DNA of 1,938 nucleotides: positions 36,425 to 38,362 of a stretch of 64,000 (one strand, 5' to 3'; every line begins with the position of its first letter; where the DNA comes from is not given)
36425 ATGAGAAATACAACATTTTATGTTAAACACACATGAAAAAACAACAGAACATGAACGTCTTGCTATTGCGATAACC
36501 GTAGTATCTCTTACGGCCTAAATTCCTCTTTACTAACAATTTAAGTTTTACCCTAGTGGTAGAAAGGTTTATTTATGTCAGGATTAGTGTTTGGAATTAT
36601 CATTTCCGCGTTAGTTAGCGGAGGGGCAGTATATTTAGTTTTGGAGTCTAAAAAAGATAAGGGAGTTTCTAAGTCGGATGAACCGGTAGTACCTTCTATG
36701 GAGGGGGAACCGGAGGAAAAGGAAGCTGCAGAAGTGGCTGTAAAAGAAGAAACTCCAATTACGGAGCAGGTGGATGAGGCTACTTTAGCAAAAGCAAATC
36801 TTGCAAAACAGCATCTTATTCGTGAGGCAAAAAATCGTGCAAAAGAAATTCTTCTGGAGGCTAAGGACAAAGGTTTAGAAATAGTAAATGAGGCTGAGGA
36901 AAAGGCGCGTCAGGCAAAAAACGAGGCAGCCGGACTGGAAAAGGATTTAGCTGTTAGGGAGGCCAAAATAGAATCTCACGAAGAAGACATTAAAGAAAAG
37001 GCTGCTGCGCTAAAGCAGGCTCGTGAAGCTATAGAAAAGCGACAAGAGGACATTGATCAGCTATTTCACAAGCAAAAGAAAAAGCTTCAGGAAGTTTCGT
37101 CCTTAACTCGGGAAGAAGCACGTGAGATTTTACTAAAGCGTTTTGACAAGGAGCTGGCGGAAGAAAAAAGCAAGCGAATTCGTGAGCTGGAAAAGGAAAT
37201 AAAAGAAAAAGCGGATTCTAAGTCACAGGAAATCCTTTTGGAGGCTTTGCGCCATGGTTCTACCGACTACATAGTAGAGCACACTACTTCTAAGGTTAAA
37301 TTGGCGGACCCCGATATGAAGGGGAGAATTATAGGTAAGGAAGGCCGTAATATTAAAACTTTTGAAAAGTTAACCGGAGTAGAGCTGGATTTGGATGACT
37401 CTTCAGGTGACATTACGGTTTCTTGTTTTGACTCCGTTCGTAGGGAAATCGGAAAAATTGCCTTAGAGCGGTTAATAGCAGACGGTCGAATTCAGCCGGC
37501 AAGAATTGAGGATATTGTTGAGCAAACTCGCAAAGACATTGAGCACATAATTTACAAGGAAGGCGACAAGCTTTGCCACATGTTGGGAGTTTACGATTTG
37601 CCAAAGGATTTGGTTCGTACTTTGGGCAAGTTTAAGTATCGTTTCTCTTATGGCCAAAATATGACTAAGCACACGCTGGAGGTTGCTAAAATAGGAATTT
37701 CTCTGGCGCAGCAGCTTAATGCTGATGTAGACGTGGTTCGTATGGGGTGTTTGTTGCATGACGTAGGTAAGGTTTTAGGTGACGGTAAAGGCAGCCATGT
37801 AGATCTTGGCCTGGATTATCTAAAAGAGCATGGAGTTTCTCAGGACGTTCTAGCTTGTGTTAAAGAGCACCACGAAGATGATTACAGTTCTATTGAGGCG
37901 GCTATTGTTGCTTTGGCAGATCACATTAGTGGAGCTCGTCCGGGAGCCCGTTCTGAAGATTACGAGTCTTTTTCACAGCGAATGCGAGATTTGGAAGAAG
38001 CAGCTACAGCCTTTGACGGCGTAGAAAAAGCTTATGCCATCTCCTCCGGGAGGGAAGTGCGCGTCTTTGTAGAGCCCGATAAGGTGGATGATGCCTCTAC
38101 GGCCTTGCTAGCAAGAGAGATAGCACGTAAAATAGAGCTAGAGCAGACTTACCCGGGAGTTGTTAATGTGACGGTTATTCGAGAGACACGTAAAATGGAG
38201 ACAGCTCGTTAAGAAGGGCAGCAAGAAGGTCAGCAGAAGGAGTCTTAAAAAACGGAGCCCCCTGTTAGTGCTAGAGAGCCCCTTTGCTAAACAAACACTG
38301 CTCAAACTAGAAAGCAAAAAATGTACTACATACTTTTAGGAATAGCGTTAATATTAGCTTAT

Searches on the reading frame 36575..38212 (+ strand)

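Call 11: search_protein_families(library=ncbifam, proteins=[window:36575-38212:+], max_evalue=0.00001)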
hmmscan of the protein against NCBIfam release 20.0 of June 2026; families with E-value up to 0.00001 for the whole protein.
window:36575-38212:+ (545 aa): 10 families
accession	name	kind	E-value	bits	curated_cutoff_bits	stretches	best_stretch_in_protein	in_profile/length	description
TIGR03319.1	RNase_Y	equivalog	1.2e-149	499.2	454.35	1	65-545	26-514/514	ribonuclease Y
NF009345.0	PRK12705.1-2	equivalog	2e-118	396.2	904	1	72-545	34-509/509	hypothetical protein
NF000997.0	PRK00106.1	equivalog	4.8e-117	391.7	937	1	48-544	29-534/535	ribonuclease Y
NF009344.0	PRK12705.1-1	equivalog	6.1e-114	381.7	831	1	125-545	157-572/572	hypothetical protein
NF009347.0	PRK12705.1-4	equivalog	1.3e-69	235.1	579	1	133-539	54-464/473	hypothetical protein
NF009346.0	PRK12705.1-3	equivalog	4.2e-18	65.4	545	1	303-476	240-414/493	hypothetical protein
TIGR00277.1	HDIG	domain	6e-18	64.5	27.6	1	359-435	1-84/84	HDIG domain-containing metalloprotein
NF009343.0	PRK12703.1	equivalog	1.2e-07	30.9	434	1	360-447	185-271/339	tRNA (cytidine(56)-2'-O)-methyltransferase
TIGR00295.1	TIGR00295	hypoth_equivalog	2.9e-07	30.4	172.35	1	360-442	11-97/164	TIGR00295 family protein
NF002829.0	PRK03007.1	equivalog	1.4e-06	27.5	385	1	365-398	69-102/425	deoxyguanosinetriphosphate triphosphohydrolase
